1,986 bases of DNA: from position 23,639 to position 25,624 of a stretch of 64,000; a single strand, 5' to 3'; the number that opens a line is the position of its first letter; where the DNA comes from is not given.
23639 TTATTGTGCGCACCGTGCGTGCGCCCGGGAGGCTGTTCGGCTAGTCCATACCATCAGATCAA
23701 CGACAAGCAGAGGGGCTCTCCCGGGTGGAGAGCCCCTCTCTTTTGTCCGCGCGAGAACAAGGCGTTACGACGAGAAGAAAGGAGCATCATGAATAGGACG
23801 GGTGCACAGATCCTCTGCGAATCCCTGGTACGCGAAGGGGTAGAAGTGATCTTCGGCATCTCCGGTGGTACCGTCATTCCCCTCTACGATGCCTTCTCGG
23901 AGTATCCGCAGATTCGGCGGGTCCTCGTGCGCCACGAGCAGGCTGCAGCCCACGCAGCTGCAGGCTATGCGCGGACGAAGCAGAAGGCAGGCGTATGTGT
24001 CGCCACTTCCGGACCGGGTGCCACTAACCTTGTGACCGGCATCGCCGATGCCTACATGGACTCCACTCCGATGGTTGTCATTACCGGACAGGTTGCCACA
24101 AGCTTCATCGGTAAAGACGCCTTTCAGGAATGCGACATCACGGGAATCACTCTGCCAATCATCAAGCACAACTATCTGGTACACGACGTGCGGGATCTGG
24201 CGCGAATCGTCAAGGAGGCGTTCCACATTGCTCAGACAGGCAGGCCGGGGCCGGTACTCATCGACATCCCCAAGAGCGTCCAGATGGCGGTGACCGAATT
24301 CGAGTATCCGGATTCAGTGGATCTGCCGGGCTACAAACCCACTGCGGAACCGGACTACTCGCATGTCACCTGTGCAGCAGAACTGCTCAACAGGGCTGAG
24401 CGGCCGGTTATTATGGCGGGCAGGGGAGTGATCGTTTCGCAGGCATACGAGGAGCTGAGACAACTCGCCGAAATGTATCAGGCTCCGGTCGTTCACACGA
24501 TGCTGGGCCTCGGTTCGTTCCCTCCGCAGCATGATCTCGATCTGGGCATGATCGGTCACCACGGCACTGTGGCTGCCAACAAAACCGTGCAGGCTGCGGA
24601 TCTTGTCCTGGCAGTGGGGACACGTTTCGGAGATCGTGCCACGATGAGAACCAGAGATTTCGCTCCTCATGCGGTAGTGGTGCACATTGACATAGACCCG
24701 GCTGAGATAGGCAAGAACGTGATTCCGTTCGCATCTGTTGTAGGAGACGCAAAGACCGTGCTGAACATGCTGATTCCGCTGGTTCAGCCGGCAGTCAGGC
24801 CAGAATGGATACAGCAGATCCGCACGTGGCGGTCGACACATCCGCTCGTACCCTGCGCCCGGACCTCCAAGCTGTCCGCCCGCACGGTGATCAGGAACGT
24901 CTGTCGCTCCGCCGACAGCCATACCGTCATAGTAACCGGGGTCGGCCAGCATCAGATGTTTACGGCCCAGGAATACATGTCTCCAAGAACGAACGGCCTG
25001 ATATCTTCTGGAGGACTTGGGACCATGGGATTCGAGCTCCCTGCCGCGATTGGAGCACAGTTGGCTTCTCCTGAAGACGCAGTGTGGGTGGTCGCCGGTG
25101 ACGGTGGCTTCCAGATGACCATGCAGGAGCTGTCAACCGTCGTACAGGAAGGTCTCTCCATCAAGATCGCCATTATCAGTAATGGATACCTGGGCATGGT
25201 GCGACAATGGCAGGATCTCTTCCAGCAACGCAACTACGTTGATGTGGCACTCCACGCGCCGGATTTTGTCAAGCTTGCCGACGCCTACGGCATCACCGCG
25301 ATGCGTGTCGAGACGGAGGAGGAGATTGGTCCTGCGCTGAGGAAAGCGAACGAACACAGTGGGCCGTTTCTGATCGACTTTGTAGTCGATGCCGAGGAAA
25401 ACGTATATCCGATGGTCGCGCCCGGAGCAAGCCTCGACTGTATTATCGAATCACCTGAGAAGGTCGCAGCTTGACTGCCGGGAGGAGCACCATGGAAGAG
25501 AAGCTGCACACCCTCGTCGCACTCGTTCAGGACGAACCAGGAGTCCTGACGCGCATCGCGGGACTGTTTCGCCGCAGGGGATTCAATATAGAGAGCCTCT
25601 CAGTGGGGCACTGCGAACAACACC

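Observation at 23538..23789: Leader-peptide transcription attenuator upstream of the ilvBNC-leuACDB supraoperon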

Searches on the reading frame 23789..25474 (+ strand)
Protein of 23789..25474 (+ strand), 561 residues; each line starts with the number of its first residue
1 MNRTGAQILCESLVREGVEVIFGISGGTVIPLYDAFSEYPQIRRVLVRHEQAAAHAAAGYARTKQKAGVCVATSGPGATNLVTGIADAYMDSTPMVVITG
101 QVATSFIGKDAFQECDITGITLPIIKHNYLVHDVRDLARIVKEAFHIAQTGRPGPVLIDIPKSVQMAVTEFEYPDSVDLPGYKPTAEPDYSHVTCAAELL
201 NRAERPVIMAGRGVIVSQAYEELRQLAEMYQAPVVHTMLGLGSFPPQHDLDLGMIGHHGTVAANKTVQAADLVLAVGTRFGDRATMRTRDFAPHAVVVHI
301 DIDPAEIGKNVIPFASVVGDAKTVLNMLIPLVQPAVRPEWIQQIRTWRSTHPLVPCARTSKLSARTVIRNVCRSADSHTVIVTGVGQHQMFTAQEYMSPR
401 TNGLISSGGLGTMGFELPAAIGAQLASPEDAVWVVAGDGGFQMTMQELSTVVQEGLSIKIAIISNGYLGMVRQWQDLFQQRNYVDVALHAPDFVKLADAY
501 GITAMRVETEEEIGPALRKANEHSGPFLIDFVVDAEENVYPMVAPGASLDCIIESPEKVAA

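Call 8: search_protein_families(library=ncbifam, proteins=[window:23789-25474:+], max_evalue=1e-10)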
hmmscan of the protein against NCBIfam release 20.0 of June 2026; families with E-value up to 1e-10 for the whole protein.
window:23789-25474:+ (561 aa): 51 families (the best 25 are shown)
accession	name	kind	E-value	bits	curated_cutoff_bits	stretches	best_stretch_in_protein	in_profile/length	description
TIGR00118.1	acolac_lg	equivalog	1.6e-219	730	538.35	1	4-554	2-555/557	biosynthetic-type acetolactate synthase large subunit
NF004710.0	PRK06048.1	equivalog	1.5e-218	726.8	976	1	4-554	9-558/561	acetolactate synthase large subunit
NF005860.0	PRK07789.1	equivalog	5.8e-208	692.1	881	1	4-553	35-598/615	acetolactate synthase large subunit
NF005824.0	PRK07710.1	equivalog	7e-203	675.1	976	1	3-549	17-564/573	acetolactate synthase large subunit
NF005228.0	PRK06725.1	equivalog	8.5e-199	661.4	991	1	3-553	16-565/571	acetolactate synthase large subunit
NF004919.0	PRK06276.1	equivalog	9.7e-197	654.8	866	1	4-555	2-559/582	acetolactate synthase large subunit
NF005651.0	PRK07418.1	subfamily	3.9e-194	646.3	942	1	2-556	18-582/617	acetolactate synthase large subunit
NF006524.0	PRK08978.1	equivalog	4.7e-186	619.3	738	1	4-555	2-546/548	acetolactate synthase 2 catalytic subunit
NF006016.1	PRK08155.1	equivalog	6.8e-180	599.1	870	1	2-548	2-547/554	acetolactate synthase large subunit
NF006319.0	PRK08527.1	equivalog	4.9e-179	596.4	905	1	3-552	4-557/565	acetolactate synthase large subunit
NF006581.0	PRK09107.1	equivalog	2.9e-175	584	974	1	3-549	11-569/595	acetolactate synthase 3 large subunit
NF005409.0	PRK06965.1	equivalog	1.3e-173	578.6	1035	1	3-549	21-577/587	acetolactate synthase 3 catalytic subunit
NF005584.0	PRK07282.1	equivalog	1.6e-172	575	970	1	2-550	9-557/566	acetolactate synthase large subunit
NF005058.0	PRK06466.1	equivalog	5.1e-172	573.3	951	1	4-549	5-563/574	acetolactate synthase 3 large subunit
NF006525.0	PRK08979.1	equivalog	1.8e-163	545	1084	1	4-551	5-563/572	acetolactate synthase 3 large subunit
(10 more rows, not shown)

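Call 9: find_related_loci(query=window:23789-25474:+, collection=genome_contigs, flank=3000)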
Query window:23789-25474:+ (561 aa) in genome_contigs; peptide patterns used: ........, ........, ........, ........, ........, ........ (x = any residue, [..] = any of these).
599 stretches matched a pattern (row limit reached: there are more); 581 encode a relative of the query (tblastn E <= 1e-3); the best 80 are kept; 80 distinct loci.
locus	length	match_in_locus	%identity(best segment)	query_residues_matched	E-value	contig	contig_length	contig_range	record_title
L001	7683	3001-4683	80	1-561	0e+0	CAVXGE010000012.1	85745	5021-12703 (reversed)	MAG: uncultured Chloroflexia bacterium isolate MFD02416.bin.2.249 genome assembly, contig: contig_91483, whole genome sh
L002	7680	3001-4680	79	1-560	0e+0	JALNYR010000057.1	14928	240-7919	MAG: Dehalococcoidia bacterium isolate SO_2017_GW1 bin 192 NODE_14948_length_14928_cov_0.993176_OW334_2017, whole genome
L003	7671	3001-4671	62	1-557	0e+0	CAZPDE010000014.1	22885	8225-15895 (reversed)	MAG TPA_asm: uncultured Dehalococcoidales bacterium isolate binchicken_co122_242 genome assembly, contig: NODE_1208_leng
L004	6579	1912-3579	59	1-556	0e+0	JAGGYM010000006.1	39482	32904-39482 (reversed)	MAG: Dehalococcoidia bacterium isolate AUK178 PB_MBMC_132_c_000000000054, whole genome shotgun sequence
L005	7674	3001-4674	56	1-558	0e+0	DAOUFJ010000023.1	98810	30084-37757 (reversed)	MAG TPA_asm: Dehalococcoidales bacterium isolate R103_7 k99_465985, whole genome shotgun sequence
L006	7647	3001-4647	54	4-553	0e+0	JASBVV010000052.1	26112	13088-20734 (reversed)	MAG: Kyrpidia sp. isolate Bu79 Bu79_contig53, whole genome shotgun sequence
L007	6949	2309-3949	54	1-549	0e+0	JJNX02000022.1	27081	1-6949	Peptococcaceae bacterium SCADC1_2_3 contig_22, whole genome shotgun sequence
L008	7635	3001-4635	52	4-548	0e+0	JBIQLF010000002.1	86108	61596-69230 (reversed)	MAG: Thermomicrobia bacterium isolate mag.54g NODE_315_length_86108, whole genome shotgun sequence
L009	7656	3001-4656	52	2-554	0e+0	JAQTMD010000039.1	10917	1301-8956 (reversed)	MAG: Candidatus Omnitrophota bacterium isolate STA_32 NODE_12219_length_10917_cov_2.735496_Sandtown_A, whole genome shot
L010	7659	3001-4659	52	4-554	0e+0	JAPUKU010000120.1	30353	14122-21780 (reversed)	MAG: Acidobacteria bacterium isolate KW1-S15_279 KW1-S15_279_cg120, whole genome shotgun sequence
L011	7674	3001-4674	52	4-561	0e+0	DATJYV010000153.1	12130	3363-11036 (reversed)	MAG TPA_asm: Bacteroidota bacterium isolate SMAG_U15161 k141_4558101, whole genome shotgun sequence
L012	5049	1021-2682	51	4-555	0e+0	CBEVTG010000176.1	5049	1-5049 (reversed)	MAG TPA_asm: uncultured bacterium isolate SRR19160658_concoct_45 genome assembly, contig: ERZ26800495.3519, whole genome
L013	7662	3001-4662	50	4-557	0e+0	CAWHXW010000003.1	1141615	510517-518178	MAG: Ignavibacteriota bacterium isolate MFD01476.bin.1.150 genome assembly, contig: contig_39745, whole genome shotgun s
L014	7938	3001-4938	51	4-560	5e-180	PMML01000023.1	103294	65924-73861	MAG: Ignavibacteriae bacterium isolate fen_1254 73.20100900_E1D.45_contig_1001, whole genome shotgun sequence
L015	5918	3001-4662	50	4-557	2e-180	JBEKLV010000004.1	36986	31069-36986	MAG: Bacteroidota bacterium isolate SPRUCE 379 SPRUCE_379_4, whole genome shotgun sequence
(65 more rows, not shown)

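Call 29: find_homologous_proteins(query=window:23789-25474:+, max_evalue=1e-100)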
Query window:23789-25474:+ (561 aa): 8000 proteins with E <= 1e-100 among 8000 candidates; the best 120 are listed.
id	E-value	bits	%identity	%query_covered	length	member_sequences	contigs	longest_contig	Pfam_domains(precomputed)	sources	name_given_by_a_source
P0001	0.0e+0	1262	100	100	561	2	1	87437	PF02775.27,PF02776.24,PF00205.29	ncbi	-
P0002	0.0e+0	1114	87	100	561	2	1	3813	PF02775.27,PF02776.24,PF00205.29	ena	-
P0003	0.0e+0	1097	86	100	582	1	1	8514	PF02775.27,PF02776.24,PF00205.29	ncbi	-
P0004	0.0e+0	1082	85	100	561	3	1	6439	PF02775.27,PF02776.24,PF00205.29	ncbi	-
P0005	0.0e+0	1069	84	100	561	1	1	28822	PF02775.27,PF02776.24,PF00205.29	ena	-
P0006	0.0e+0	1066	83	100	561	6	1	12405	PF02775.27,PF02776.24,PF00205.29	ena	-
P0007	0.0e+0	1060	83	100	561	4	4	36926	PF02775.27,PF02776.24,PF00205.29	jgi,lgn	jgi:acetolactate synthase-1/2/3 large subunit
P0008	0.0e+0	1053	81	100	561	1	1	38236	PF02775.27,PF02776.24,PF00205.29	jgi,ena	-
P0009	0.0e+0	1051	82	100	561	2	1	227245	PF02775.27,PF02776.24,PF00205.29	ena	-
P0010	0.0e+0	1048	82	100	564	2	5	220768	PF02775.27,PF02776.24,PF00205.29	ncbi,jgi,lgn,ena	-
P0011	0.0e+0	1040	81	100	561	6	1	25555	PF02775.27,PF02776.24,PF00205.29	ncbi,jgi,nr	ncbi:MAG: biosynthetic-type acetolactate synthase large subunit [Dehalococcoidia bacterium]|jgi:acet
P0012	0.0e+0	1035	81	100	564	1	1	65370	PF02775.27,PF02776.24,PF00205.29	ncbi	-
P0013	0.0e+0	1030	80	100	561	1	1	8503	PF02775.27,PF02776.24,PF00205.29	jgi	jgi:acetolactate synthase I/II/III large subunit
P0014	0.0e+0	1029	80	100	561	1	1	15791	PF02775.27,PF02776.24,PF00205.29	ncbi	-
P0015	0.0e+0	1025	81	100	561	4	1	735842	PF02775.27,PF02776.24,PF00205.29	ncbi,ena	-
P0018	3.4e-295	998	78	100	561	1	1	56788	PF02775.27,PF02776.24,PF00205.29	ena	-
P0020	4.6e-290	981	78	100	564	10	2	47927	PF02775.27,PF02776.24,PF00205.29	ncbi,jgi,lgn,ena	-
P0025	1.0e-278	944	74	100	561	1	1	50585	PF02775.27,PF02776.24,PF00205.29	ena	-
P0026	1.5e-278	943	73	100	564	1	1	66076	PF02775.27,PF02776.24,PF00205.29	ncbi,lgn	-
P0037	8.2e-266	901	68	100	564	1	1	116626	PF02775.27,PF02776.24,PF00205.29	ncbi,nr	ncbi:MAG: biosynthetic-type acetolactate synthase large subunit [Dehalococcoidia bacterium]|nr:biosy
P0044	2.0e-262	890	70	99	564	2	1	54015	PF02775.27,PF02776.24,PF00205.29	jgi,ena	-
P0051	7.7e-254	862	68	99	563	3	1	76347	PF02775.27,PF02776.24,PF00205.29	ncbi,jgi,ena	-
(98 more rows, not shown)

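Call 30: find_encoding_contigs(protein=P0001, flank=1000, max_places=2)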
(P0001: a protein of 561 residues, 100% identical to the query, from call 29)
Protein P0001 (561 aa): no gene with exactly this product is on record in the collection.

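Call 31: find_encoding_contigs(protein=P0002, flank=2000, max_places=2)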
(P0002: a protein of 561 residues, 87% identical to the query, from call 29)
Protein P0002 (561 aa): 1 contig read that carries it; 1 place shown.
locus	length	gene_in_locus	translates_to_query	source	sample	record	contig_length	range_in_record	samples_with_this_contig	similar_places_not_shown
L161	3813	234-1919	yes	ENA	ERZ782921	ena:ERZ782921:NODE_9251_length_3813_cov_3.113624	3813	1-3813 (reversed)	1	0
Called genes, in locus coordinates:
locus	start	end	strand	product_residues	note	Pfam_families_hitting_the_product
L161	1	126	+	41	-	?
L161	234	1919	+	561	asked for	PF02776:TPP_enzyme_N, PF00205:TPP_enzyme_M, PF02775:TPP_enzyme_C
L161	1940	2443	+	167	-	PF01842:ACT, PF22629:ACT_AHAS_ss, PF13710:ACT_5, PF10369:ALS_ss_C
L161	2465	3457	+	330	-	PF00670:AdoHcyase_NAD (faint), PF02826:2-Hacid_dh_C, PF03446:NAD_binding_2 (faint), PF03807:F420_oxidored (weak), PF07991:KARI_N, PF01450:KARI_C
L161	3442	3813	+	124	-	?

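Call 32: find_encoding_contigs(protein=P0005, flank=2000, max_places=2)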
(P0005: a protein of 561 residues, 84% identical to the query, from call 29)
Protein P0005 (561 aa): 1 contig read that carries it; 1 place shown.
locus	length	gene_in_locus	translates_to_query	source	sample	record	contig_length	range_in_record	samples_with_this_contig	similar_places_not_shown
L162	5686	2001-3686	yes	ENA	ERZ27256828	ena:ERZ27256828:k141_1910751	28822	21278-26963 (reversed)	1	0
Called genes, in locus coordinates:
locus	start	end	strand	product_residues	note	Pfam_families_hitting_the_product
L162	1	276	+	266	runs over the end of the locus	PF00215:OMPdecase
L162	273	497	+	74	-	PF06107:DUF951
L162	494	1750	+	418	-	PF00817:IMS, PF11798:IMS_HHH (weak), PF21999:IMS_HHH_1 (weak), PF11799:IMS_C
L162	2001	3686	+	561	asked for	PF02776:TPP_enzyme_N, PF00205:TPP_enzyme_M, PF02775:TPP_enzyme_C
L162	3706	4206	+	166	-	PF01842:ACT, PF22629:ACT_AHAS_ss, PF13710:ACT_5, PF10369:ALS_ss_C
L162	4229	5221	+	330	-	PF00670:AdoHcyase_NAD (weak), PF02826:2-Hacid_dh_C, PF07991:KARI_N, PF01450:KARI_C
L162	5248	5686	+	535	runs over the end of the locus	PF00682:HMGL-like, PF22617:HCS_D2, PF08502:LeuA_dimer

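Call 33: find_encoding_contigs(protein=P0009, flank=2000, max_places=2)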
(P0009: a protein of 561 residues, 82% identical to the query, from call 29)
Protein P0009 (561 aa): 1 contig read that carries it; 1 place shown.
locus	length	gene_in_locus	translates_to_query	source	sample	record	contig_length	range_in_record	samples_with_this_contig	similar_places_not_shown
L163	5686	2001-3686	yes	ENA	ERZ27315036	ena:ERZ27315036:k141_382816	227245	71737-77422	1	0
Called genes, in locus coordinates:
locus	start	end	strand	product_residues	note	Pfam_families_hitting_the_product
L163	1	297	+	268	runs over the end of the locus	PF00215:OMPdecase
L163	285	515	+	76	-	PF06107:DUF951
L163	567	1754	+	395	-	PF00817:IMS, PF11798:IMS_HHH, PF21999:IMS_HHH_1, PF11799:IMS_C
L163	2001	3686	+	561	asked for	PF02776:TPP_enzyme_N, PF00205:TPP_enzyme_M, PF02775:TPP_enzyme_C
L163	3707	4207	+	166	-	PF01842:ACT, PF22629:ACT_AHAS_ss, PF13710:ACT_5, PF10369:ALS_ss_C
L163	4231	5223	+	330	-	PF02826:2-Hacid_dh_C, PF03807:F420_oxidored (faint), PF07991:KARI_N, PF01450:KARI_C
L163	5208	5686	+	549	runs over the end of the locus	PF00682:HMGL-like, PF22617:HCS_D2, PF08502:LeuA_dimer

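Call 34: find_encoding_contigs(protein=P0012, flank=2000, max_places=2)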
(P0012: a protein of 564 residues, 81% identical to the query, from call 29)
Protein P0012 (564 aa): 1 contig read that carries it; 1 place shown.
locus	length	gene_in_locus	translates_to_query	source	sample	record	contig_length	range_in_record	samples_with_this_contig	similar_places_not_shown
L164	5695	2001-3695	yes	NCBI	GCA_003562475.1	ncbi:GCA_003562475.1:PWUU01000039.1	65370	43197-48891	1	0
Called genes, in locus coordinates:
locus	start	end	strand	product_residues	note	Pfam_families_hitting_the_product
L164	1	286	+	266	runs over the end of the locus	PF00215:OMPdecase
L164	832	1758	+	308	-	PF00817:IMS, PF11798:IMS_HHH (weak), PF21999:IMS_HHH_1, PF11799:IMS_C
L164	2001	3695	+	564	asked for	PF02776:TPP_enzyme_N, PF00205:TPP_enzyme_M, PF02775:TPP_enzyme_C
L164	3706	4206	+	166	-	PF01842:ACT, PF22629:ACT_AHAS_ss, PF13710:ACT_5, PF10369:ALS_ss_C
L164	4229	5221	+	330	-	PF00670:AdoHcyase_NAD (weak), PF02826:2-Hacid_dh_C, PF07991:KARI_N, PF01450:KARI_C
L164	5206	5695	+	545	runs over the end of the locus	PF00682:HMGL-like, PF22617:HCS_D2, PF08502:LeuA_dimer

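Call 35: find_encoding_contigs(protein=P0018, flank=2000, max_places=2)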
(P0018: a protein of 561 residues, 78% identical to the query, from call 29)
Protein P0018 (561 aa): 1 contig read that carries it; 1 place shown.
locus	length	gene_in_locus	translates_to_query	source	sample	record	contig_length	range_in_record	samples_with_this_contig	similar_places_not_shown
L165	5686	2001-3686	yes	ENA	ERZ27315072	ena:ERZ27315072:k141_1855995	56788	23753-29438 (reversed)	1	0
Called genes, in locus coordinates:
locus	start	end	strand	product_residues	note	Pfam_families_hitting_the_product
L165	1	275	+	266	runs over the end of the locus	PF00215:OMPdecase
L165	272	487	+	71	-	PF06107:DUF951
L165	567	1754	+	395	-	PF00817:IMS, PF11798:IMS_HHH, PF21999:IMS_HHH_1, PF11799:IMS_C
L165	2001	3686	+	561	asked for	PF02776:TPP_enzyme_N, PF00205:TPP_enzyme_M, PF02775:TPP_enzyme_C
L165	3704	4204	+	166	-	PF01842:ACT, PF22629:ACT_AHAS_ss, PF13710:ACT_5, PF10369:ALS_ss_C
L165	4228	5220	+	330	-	PF00670:AdoHcyase_NAD (weak), PF02826:2-Hacid_dh_C, PF07991:KARI_N, PF01450:KARI_C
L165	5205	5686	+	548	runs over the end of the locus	PF00682:HMGL-like, PF22617:HCS_D2, PF08502:LeuA_dimer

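Call 36: find_encoding_contigs(protein=P0020, flank=2000, max_places=3)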
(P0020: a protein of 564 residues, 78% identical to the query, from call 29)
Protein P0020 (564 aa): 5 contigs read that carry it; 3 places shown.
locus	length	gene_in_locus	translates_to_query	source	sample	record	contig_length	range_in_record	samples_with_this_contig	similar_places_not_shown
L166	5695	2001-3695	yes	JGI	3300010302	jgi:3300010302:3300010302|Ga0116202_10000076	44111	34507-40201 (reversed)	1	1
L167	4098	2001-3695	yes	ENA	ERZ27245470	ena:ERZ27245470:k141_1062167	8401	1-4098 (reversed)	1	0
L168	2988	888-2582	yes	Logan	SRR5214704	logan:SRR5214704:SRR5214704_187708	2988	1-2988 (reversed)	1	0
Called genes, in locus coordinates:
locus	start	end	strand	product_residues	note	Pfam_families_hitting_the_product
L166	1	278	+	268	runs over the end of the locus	PF00215:OMPdecase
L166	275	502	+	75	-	PF06107:DUF951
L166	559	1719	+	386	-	PF00817:IMS, PF11798:IMS_HHH (weak), PF21999:IMS_HHH_1, PF11799:IMS_C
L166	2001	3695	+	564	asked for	PF02776:TPP_enzyme_N, PF00205:TPP_enzyme_M, PF02775:TPP_enzyme_C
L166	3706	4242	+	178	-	PF01842:ACT, PF22629:ACT_AHAS_ss, PF13710:ACT_5, PF10369:ALS_ss_C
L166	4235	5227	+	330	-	PF00670:AdoHcyase_NAD (weak), PF02826:2-Hacid_dh_C, PF03807:F420_oxidored (faint), PF07991:KARI_N, PF01450:KARI_C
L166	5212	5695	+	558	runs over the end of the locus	PF00682:HMGL-like, PF22617:HCS_D2, PF08502:LeuA_dimer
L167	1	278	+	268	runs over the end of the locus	PF00215:OMPdecase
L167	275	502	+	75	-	PF06107:DUF951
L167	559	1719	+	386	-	PF00817:IMS, PF11798:IMS_HHH (weak), PF21999:IMS_HHH_1, PF11799:IMS_C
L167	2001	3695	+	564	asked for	PF02776:TPP_enzyme_N, PF00205:TPP_enzyme_M, PF02775:TPP_enzyme_C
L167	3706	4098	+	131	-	?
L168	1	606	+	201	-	?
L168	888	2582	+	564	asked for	PF02776:TPP_enzyme_N, PF00205:TPP_enzyme_M, PF02775:TPP_enzyme_C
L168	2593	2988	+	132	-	?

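Call 37: find_encoding_contigs(protein=P0025, flank=2000, max_places=2)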
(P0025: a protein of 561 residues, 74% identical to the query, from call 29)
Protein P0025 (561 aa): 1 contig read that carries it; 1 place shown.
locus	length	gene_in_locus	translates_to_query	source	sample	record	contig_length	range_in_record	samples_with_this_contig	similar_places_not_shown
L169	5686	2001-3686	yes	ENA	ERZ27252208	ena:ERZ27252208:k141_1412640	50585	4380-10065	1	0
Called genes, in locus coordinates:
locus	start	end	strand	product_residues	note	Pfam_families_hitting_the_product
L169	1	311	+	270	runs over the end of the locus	PF00215:OMPdecase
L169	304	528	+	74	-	PF06107:DUF951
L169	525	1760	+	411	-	PF00817:IMS, PF11798:IMS_HHH, PF21999:IMS_HHH_1, PF11799:IMS_C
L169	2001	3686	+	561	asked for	PF02776:TPP_enzyme_N, PF00205:TPP_enzyme_M, PF02775:TPP_enzyme_C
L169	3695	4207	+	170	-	PF01842:ACT, PF22629:ACT_AHAS_ss, PF13710:ACT_5, PF10369:ALS_ss_C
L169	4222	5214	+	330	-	PF00670:AdoHcyase_NAD (weak), PF02826:2-Hacid_dh_C, PF03446:NAD_binding_2 (weak), PF03807:F420_oxidored (weak), PF07991:KARI_N, PF01450:KARI_C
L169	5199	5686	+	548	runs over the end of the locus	PF00682:HMGL-like, PF22617:HCS_D2, PF08502:LeuA_dimer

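Call 38: find_encoding_contigs(protein=P0026, flank=2000, max_places=2)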
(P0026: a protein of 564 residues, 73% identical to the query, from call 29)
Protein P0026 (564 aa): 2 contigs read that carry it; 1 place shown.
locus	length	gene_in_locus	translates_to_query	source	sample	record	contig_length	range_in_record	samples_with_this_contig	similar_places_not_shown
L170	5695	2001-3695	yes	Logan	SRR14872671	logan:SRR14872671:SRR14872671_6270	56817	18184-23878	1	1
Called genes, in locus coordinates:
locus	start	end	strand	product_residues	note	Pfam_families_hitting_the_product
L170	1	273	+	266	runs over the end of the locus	PF00215:OMPdecase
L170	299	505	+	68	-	PF06107:DUF951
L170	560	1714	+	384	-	PF00817:IMS, PF11798:IMS_HHH (weak), PF21999:IMS_HHH_1 (weak), PF11799:IMS_C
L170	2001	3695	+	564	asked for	PF02776:TPP_enzyme_N, PF00205:TPP_enzyme_M, PF02775:TPP_enzyme_C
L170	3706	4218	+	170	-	PF01842:ACT, PF22629:ACT_AHAS_ss, PF13710:ACT_5, PF10369:ALS_ss_C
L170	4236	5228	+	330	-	PF00670:AdoHcyase_NAD (weak), PF02826:2-Hacid_dh_C, PF07991:KARI_N, PF01450:KARI_C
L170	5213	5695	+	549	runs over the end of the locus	PF00682:HMGL-like, PF22617:HCS_D2, PF08502:LeuA_dimer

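Call 39: find_encoding_contigs(protein=P0037, flank=2000, max_places=2)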
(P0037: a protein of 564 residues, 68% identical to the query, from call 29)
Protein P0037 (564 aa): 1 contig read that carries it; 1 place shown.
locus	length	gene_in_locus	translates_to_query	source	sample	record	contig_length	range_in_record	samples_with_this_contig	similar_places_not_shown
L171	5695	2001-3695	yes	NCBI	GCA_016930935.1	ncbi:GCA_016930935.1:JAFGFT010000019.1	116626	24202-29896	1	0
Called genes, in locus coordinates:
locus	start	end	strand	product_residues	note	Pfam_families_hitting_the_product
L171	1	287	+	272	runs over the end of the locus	PF00215:OMPdecase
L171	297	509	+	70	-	PF06107:DUF951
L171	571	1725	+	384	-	PF00817:IMS, PF11798:IMS_HHH (faint), PF11799:IMS_C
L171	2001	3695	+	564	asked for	PF02776:TPP_enzyme_N, PF00205:TPP_enzyme_M, PF02775:TPP_enzyme_C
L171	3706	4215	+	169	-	PF01842:ACT, PF22629:ACT_AHAS_ss, PF13710:ACT_5, PF10369:ALS_ss_C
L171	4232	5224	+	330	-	PF00670:AdoHcyase_NAD (weak), PF02826:2-Hacid_dh_C, PF07991:KARI_N, PF01450:KARI_C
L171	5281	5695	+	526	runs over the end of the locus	PF00682:HMGL-like, PF22617:HCS_D2, PF08502:LeuA_dimer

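Call 40: find_encoding_contigs(protein=P0044, flank=2000, max_places=2)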
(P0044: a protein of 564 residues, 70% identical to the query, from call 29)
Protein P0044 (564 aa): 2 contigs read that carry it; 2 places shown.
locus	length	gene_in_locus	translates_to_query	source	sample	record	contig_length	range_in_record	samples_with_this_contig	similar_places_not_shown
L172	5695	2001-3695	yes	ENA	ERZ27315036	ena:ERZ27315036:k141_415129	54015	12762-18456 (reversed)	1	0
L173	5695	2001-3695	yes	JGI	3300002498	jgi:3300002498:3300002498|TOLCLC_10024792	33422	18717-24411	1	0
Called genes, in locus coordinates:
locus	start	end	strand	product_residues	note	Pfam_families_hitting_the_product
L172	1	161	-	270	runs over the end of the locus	PF12802:MarR_2, PF13412:HTH_24, PF25211:DUF7839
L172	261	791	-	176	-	PF02943:FeThRed_B, PF21349:RUBY_RBDX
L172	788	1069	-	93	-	PF00462:Glutaredoxin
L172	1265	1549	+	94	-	-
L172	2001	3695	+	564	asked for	PF02776:TPP_enzyme_N, PF00205:TPP_enzyme_M, PF02775:TPP_enzyme_C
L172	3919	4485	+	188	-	PF02525:Flavodoxin_2, PF03358:FMN_red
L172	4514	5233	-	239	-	PF00730:HhH-GPD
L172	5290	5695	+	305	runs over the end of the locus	PF01156:IU_nuc_hydro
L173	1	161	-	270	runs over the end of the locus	PF12802:MarR_2, PF13412:HTH_24, PF25211:DUF7839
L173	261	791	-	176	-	PF02943:FeThRed_B, PF21349:RUBY_RBDX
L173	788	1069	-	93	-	PF00462:Glutaredoxin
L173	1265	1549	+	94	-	-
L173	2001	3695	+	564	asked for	PF02776:TPP_enzyme_N, PF00205:TPP_enzyme_M, PF02775:TPP_enzyme_C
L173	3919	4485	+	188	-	PF02525:Flavodoxin_2, PF03358:FMN_red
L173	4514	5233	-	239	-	PF00730:HhH-GPD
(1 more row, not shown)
